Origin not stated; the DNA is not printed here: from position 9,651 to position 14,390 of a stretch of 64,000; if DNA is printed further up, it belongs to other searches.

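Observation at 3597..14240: GlgA-GlgB fusion heads a co-directional cluster with Wza-like and Wzc-like export proteins: candidate alpha-glucan export module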

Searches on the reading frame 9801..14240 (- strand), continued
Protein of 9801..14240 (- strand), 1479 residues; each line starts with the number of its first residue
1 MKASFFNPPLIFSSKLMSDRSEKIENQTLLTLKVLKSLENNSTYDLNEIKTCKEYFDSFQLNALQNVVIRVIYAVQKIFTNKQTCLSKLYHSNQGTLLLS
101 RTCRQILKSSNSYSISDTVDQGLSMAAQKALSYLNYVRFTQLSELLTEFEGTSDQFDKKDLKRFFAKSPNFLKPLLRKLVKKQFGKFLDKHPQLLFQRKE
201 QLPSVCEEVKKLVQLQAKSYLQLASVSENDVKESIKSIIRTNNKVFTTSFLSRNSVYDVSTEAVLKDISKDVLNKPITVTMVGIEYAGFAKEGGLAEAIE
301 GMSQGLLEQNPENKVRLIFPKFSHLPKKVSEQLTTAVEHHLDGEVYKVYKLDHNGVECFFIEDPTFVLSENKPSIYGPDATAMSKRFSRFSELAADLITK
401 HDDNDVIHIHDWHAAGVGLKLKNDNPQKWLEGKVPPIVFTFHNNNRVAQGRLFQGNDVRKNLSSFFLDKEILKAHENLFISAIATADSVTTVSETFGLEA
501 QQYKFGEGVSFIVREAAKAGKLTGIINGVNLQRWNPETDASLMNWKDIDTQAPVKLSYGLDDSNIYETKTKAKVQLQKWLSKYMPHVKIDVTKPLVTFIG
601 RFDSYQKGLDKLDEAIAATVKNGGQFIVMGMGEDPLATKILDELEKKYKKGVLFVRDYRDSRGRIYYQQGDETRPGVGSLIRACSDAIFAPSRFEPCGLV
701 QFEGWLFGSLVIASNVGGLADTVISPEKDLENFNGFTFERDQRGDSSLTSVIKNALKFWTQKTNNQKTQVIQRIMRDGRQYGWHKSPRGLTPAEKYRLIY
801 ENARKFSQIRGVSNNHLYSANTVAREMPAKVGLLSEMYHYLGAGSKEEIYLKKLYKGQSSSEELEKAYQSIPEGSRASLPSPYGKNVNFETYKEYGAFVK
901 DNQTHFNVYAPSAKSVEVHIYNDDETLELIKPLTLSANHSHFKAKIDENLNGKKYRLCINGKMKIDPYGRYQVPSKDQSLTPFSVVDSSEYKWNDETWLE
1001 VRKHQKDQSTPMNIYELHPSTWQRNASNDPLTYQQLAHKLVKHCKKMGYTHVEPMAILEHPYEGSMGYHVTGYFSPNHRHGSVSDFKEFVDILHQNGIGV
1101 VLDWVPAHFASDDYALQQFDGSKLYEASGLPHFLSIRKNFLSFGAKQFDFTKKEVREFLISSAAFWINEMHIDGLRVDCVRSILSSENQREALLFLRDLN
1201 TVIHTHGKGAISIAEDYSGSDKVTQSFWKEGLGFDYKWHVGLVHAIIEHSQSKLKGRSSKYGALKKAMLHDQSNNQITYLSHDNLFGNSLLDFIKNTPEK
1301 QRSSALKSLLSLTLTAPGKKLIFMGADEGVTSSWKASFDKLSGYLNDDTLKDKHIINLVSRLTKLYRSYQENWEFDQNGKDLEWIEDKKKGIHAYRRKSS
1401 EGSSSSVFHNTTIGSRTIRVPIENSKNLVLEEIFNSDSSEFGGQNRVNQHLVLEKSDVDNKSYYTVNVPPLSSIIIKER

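Call 21: find_encoding_contigs(protein=P0003, flank=10000, max_places=3)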
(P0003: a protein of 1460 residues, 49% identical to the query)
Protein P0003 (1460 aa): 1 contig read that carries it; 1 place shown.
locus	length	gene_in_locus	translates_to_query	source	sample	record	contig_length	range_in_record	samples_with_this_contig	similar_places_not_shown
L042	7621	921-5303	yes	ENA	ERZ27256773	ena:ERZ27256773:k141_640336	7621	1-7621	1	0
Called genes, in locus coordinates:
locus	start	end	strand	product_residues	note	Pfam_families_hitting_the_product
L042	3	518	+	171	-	?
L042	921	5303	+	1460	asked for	PF08323:Glyco_transf_5, PF00534:Glycos_transf_1 (weak), PF13692:Glyco_trans_1_4 (weak), PF02922:CBM_48, PF00128:Alpha-amylase, PF02806:Alpha-amylase_C (weak)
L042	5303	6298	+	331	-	-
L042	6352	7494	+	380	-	-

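Call 22: find_encoding_contigs(protein=P0022, flank=10000, max_places=1)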
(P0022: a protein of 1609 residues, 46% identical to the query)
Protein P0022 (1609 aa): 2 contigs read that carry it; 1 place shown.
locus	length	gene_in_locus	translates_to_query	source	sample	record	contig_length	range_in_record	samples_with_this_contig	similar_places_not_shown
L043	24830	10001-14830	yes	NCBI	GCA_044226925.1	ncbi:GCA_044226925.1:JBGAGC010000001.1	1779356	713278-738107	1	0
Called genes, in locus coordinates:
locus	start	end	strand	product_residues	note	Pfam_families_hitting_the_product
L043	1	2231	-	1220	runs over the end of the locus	PF01619:Pro_dh, PF00171:Aldedh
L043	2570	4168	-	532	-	PF00144:Beta-lactamase, PF11954:DUF3471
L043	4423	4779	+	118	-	PF03860:Csp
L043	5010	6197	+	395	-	PF07075:NamZ_N, PF20732:NamZ_C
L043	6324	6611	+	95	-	PF00166:Cpn10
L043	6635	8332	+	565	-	-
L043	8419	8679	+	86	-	PF09723:Zn_ribbon_8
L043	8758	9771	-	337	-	PF08240:ADH_N, PF00107:ADH_zinc_N (faint), PF13602:ADH_zinc_N_2 (weak)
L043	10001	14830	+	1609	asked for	PF02806:Alpha-amylase_C (faint), PF08323:Glyco_transf_5, PF13439:Glyco_transf_4 (faint), PF00534:Glycos_transf_1, PF13692:Glyco_trans_1_4 (faint), PF02922:CBM_48, PF00128:Alpha-amylase (weak)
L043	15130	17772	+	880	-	PF12252:SidE_PDE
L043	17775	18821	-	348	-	PF02563:Poly_export (faint), PF10531:SLBB (faint), PF22461:SLBB_2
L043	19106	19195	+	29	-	-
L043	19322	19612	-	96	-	-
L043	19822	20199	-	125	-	-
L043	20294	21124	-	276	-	PF06325:PrmA, PF05175:MTS (weak), PF13489:Methyltransf_23 (faint), PF02475:TRM5-TYW2_MTfase (weak), PF13847:Methyltransf_31 (weak), PF13649:Methyltransf_25 (weak)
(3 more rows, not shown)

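Call 67: list_cluster_members(proteins=[P0001, P0044, P0048, P0065, P0068, P0071, P0073, P0089, P0122, P0153])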
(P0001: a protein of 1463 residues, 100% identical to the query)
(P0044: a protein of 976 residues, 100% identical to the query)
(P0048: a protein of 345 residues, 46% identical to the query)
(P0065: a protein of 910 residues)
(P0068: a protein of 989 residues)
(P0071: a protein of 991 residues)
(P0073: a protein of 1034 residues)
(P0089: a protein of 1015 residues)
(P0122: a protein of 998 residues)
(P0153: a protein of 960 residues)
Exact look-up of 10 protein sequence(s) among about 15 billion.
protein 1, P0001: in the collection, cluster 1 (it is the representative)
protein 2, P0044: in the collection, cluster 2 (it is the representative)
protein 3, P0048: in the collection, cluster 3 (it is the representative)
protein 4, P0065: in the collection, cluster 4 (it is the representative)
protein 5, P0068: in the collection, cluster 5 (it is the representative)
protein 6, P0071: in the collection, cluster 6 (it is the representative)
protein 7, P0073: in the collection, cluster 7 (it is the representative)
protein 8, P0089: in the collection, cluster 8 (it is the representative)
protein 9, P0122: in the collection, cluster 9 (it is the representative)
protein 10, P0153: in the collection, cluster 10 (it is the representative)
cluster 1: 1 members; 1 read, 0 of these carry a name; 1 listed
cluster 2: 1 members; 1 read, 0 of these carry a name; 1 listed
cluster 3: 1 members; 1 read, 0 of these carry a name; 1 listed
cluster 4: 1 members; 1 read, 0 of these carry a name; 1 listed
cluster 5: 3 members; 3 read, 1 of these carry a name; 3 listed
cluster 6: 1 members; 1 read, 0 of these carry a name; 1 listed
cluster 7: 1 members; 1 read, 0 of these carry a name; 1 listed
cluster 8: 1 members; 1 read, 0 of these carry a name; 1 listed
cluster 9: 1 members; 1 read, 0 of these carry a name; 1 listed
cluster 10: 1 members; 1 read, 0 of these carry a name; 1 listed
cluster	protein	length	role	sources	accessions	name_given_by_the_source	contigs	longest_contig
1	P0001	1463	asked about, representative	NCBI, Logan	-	-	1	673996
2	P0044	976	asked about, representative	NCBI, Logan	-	-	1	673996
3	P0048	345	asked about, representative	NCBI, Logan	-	-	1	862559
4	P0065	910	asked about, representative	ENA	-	-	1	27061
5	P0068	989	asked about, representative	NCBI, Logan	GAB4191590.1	MAG: hypothetical protein Tsb0015_13510 [Simkaniaceae bacterium]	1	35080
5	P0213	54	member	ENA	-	-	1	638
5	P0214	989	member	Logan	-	-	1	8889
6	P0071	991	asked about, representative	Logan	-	-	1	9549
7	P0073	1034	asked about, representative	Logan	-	-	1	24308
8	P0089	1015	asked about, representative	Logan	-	-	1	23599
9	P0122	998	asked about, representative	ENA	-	-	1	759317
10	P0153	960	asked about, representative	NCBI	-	-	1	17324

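Call 86: find_encoding_contigs(protein=P0008, flank=10000, max_places=1)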
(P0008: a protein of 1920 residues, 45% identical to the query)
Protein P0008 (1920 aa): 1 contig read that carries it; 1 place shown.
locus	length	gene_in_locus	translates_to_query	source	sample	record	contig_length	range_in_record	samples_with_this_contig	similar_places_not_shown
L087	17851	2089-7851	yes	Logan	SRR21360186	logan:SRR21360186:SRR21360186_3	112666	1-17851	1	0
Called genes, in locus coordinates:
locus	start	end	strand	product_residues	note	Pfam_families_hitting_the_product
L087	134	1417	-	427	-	PF13354:Beta-lactamase2, PF00768:Peptidase_S11, PF02113:Peptidase_S13 (faint), PF07943:PBP5_C (weak)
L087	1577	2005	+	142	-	-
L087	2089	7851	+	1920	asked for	PF08323:Glyco_transf_5, PF00534:Glycos_transf_1 (weak), PF13692:Glyco_trans_1_4 (faint), PF02922:CBM_48, PF00128:Alpha-amylase (weak), PF02806:Alpha-amylase_C (weak)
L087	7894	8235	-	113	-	PF02452:PemK_toxin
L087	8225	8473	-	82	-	-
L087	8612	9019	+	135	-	-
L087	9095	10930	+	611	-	-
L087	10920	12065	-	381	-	PF00155:Aminotran_1_2, PF00266:Aminotran_5 (faint)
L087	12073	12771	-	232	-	PF13640:2OG-FeII_Oxy_3 (weak)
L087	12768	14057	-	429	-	PF16254:DUF4910, PF09940:DUF2172, PF04389:Peptidase_M28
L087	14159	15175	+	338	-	-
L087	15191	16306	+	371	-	-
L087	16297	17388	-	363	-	PF05686:Glyco_transf_90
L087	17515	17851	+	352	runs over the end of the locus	PF00730:HhH-GPD, PF14815:NUDIX_4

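Call 87: find_encoding_contigs(protein=P0014, flank=10000, max_places=1)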
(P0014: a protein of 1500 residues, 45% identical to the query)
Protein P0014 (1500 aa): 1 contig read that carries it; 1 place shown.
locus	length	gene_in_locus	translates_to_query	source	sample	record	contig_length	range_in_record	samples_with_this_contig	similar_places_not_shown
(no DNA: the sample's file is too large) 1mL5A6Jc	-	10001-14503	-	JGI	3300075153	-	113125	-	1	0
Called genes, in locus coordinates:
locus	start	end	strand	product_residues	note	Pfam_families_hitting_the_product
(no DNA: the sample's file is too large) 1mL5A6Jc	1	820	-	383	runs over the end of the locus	PF00226:DnaJ, PF01556:DnaJ_C, PF00684:DnaJ_CXXCXGXG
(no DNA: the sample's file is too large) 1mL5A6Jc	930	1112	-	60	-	PF01165:Ribosomal_S21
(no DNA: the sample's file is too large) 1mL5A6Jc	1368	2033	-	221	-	PF00814:TsaD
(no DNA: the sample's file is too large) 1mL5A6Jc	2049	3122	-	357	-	PF01966:HD, PF13286:HD_assoc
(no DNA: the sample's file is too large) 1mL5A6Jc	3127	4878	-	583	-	PF05524:PEP-utilisers_N, PF00391:PEP-utilizers, PF02896:PEP-utilizers_C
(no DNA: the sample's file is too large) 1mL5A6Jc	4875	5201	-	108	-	PF00381:PTS-HPr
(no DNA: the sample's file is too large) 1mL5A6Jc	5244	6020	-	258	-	-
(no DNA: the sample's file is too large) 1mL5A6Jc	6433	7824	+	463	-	PF00919:UPF0004, PF04055:Radical_SAM, PF18693:TRAM_2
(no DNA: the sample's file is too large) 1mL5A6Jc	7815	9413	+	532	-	PF01336:tRNA_anti-codon, PF00152:tRNA-synt_2, PF01409:tRNA-synt_2d (faint)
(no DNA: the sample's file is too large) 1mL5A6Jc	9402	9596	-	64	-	-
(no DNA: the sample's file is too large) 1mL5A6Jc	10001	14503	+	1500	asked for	PF08323:Glyco_transf_5, PF00128:Alpha-amylase (faint), PF00534:Glycos_transf_1 (faint), PF02922:CBM_48, PF02806:Alpha-amylase_C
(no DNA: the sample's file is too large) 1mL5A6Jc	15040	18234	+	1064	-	PF26363:Phospholipase-like (faint), PF08323:Glyco_transf_5, PF00534:Glycos_transf_1, PF13692:Glyco_trans_1_4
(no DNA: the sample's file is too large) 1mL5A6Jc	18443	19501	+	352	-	-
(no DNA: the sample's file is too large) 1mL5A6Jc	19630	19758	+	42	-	-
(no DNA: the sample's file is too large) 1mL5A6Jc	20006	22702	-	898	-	PF00501:AMP-binding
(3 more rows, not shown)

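Call 88: find_encoding_contigs(protein=P0033, flank=10000, max_places=1)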
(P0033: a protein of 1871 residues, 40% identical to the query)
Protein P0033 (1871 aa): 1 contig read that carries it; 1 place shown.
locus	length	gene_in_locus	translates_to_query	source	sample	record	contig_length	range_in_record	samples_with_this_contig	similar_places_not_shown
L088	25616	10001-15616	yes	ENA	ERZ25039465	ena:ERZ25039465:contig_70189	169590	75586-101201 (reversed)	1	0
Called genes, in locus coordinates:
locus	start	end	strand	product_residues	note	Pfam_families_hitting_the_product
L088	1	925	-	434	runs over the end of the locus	-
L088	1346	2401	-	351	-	PF02668:TauD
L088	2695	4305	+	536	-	-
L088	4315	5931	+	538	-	-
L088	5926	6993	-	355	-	PF19086:Terpene_syn_C_2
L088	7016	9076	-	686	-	-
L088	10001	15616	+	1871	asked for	PF08323:Glyco_transf_5, PF13439:Glyco_transf_4 (weak), PF02922:CBM_48 (weak), PF00128:Alpha-amylase (faint), PF02806:Alpha-amylase_C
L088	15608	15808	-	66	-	-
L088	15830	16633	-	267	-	-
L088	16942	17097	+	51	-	PF20106:DUF6496 (weak)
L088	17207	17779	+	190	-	PF13173:AAA_14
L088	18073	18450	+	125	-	PF13635:DUF4143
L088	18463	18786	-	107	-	-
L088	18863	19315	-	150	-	-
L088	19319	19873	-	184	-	PF12732:YtxH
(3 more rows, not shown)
